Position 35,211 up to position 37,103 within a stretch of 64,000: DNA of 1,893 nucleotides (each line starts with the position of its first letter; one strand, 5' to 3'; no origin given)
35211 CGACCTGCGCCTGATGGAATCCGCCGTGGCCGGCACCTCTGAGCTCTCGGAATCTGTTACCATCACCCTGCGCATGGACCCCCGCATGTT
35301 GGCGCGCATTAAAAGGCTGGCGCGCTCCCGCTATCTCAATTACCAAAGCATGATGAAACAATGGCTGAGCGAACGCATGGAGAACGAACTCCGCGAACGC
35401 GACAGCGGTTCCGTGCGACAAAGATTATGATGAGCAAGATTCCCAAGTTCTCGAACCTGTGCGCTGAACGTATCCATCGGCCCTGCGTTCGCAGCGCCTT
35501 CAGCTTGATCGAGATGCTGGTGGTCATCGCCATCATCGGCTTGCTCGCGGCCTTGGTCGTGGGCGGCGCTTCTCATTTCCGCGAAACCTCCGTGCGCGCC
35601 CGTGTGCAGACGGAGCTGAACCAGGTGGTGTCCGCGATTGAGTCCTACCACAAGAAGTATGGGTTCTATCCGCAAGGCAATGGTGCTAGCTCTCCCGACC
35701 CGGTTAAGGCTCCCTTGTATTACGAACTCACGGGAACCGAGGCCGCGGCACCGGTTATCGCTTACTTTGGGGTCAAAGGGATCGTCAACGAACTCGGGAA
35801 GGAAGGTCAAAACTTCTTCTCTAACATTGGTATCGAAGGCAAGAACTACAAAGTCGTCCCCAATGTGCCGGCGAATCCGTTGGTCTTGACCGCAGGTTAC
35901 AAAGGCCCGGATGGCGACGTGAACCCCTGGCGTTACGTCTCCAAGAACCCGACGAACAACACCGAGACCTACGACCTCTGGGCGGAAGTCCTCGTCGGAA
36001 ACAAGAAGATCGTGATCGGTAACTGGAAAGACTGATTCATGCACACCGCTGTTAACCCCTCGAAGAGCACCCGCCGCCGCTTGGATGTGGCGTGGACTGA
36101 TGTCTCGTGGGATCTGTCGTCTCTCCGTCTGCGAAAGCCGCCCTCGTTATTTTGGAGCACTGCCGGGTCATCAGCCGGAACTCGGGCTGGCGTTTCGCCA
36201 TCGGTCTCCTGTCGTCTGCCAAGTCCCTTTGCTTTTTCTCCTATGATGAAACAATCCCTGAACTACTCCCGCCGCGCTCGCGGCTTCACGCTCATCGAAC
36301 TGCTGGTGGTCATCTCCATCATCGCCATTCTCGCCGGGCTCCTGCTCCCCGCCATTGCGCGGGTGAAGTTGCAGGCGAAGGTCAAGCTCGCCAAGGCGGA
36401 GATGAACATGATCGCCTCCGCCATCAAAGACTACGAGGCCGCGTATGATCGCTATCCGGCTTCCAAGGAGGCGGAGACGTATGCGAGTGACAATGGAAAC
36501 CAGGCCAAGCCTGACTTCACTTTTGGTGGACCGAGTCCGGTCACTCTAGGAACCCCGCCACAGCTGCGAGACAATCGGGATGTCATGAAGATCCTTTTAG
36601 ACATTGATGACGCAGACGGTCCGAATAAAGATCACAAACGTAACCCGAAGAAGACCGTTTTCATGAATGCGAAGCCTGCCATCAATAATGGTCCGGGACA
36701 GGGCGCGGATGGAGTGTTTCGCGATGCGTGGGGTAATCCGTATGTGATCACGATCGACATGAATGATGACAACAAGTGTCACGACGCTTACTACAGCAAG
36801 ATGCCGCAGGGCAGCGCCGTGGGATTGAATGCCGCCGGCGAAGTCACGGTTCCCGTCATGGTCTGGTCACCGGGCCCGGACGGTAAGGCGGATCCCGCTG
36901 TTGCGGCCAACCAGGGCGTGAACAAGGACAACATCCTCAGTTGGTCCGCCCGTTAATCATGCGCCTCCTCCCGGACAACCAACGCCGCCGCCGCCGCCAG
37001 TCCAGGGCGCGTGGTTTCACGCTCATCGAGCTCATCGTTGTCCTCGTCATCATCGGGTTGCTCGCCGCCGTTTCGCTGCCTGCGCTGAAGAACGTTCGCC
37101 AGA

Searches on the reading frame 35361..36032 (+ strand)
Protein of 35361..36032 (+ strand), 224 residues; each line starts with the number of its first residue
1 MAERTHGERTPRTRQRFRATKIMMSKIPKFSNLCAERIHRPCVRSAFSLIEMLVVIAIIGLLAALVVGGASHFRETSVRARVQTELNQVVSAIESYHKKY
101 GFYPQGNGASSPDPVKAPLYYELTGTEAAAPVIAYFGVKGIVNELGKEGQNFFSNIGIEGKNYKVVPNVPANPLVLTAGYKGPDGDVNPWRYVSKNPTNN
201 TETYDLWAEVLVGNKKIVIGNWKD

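Call 9: search_protein_families(library=pfam, proteins=[window:35361-36032:+], max_evalue=0.01)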
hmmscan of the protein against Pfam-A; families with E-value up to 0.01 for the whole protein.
window:35361-36032:+ (224 aa): 1 family
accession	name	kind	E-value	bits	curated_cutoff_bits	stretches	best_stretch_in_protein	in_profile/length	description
PF07963.17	N_methyl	-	2.6e-05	24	21.2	1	44-66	4-26/27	Prokaryotic N-terminal methylation motif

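Call 32: search_protein_families(library=ncbifam, proteins=[window:35361-36032:+], max_evalue=1)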
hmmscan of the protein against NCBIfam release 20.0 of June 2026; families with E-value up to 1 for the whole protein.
window:35361-36032:+ (224 aa): 11 families
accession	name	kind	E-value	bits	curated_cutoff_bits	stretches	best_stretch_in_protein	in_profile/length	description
TIGR01710.1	typeII_sec_gspG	equivalog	6.6e-09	35.9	88.85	1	46-106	2-62/134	type II secretion system major pseudopilin GspG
TIGR01708.2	typeII_sec_gspH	equivalog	2.1e-06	27.8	80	1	47-89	4-43/169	type II secretion system minor pseudopilin GspH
TIGR02532.1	IV_pilin_GFxxxE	domain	2.4e-06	27.2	16.3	1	45-66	2-23/24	prepilin-type N-terminal cleavage/methylation domain-containing protein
NF041775.1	typeIV_PilA_Myxo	equivalog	5.3e-06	26.6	400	1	45-99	11-65/214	type IV pilin protein PilA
NF041013.1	T4P_ComGE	equivalog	1.9e-05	24.7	49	1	46-92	5-52/83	competence type IV pilus minor pilin ComGE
NF040999.1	pilin_ComGC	equivalog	0.00012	22.2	75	1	45-96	2-53/84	competence type IV pilus major pilin ComGC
TIGR02596.1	TIGR02596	subfamily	0.00083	19.5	70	1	47-72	1-26/196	Verru_Chthon cassette protein D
NF007862.0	PRK10574.1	equivalog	0.0092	16.1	138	1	45-69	5-29/145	prepilin peptidase-dependent pilin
NF007800.0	PRK10506.1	equivalog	0.012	15.4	158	1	45-94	9-55/163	prepilin peptidase-dependent protein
NF041002.1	pilin_ComGF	equivalog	0.027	14.7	80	1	45-98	2-57/139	competence type IV pilus minor pilin ComGF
NF040982.1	ComGD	equivalog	0.08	13.4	70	1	45-78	2-36/139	competence type IV pilus minor pilin ComGD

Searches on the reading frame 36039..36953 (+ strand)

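Call 9: search_protein_families(library=pfam, proteins=[window:36039-36953:+], max_evalue=0.01)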
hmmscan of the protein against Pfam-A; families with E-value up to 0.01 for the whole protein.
window:36039-36953:+ (305 aa): 2 families
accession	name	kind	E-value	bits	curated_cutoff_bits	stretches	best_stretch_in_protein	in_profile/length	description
PF07963.17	N_methyl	-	8.4e-09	35.1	21.2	1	78-103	2-27/27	Prokaryotic N-terminal methylation motif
PF08334.16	T2SSG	-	0.0023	18.4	21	0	111-144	7-40/108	Type II secretion system (T2SS), protein G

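Call 32: search_protein_families(library=ncbifam, proteins=[window:36039-36953:+], max_evalue=1)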
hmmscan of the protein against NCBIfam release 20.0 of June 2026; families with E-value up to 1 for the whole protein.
window:36039-36953:+ (305 aa): 19 families
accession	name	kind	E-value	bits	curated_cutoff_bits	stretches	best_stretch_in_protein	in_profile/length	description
TIGR01710.1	typeII_sec_gspG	equivalog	3.6e-13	49.7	88.85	1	81-144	1-64/134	type II secretion system major pseudopilin GspG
NF041775.1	typeIV_PilA_Myxo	equivalog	8.5e-11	42.2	400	1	76-155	6-85/214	type IV pilin protein PilA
NF040999.1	pilin_ComGC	equivalog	2.6e-08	34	75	1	81-144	2-65/84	competence type IV pilus major pilin ComGC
NF041013.1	T4P_ComGE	equivalog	4e-08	33.3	49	1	80-129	3-53/83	competence type IV pilus minor pilin ComGE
TIGR02532.1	IV_pilin_GFxxxE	domain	2e-07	30.5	16.3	1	81-102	2-23/24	prepilin-type N-terminal cleavage/methylation domain-containing protein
NF007862.0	PRK10574.1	equivalog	6.3e-07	29.6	138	1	79-137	3-54/145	prepilin peptidase-dependent pilin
TIGR01708.2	typeII_sec_gspH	equivalog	2.7e-06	27.5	80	1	81-111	2-32/169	type II secretion system minor pseudopilin GspH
NF007800.0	PRK10506.1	equivalog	0.0009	19.1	158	1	78-101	6-29/163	prepilin peptidase-dependent protein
NF040982.1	ComGD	equivalog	0.0014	19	70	1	81-123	2-44/139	competence type IV pilus minor pilin ComGD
TIGR01707.1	gspI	equivalog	0.0025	18.3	44.35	1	82-137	1-52/101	type II secretion system minor pseudopilin GspI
TIGR02599.1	TIGR02599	subfamily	0.0038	16.5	256.5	1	82-134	1-51/361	Verru_Chthon cassette protein C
NF041002.1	pilin_ComGF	equivalog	0.01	16.1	80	1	81-112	2-33/139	competence type IV pilus minor pilin ComGF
TIGR02596.1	TIGR02596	subfamily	0.022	14.8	70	1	83-114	1-31/196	Verru_Chthon cassette protein D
TIGR02523.1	type_IV_pilV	equivalog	0.025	15.1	52.2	1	80-129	1-46/139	type IV pilus modification protein PilV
TIGR01711.1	gspJ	equivalog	0.046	13.5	64.85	1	81-99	1-19/192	type II secretion system minor pseudopilin GspJ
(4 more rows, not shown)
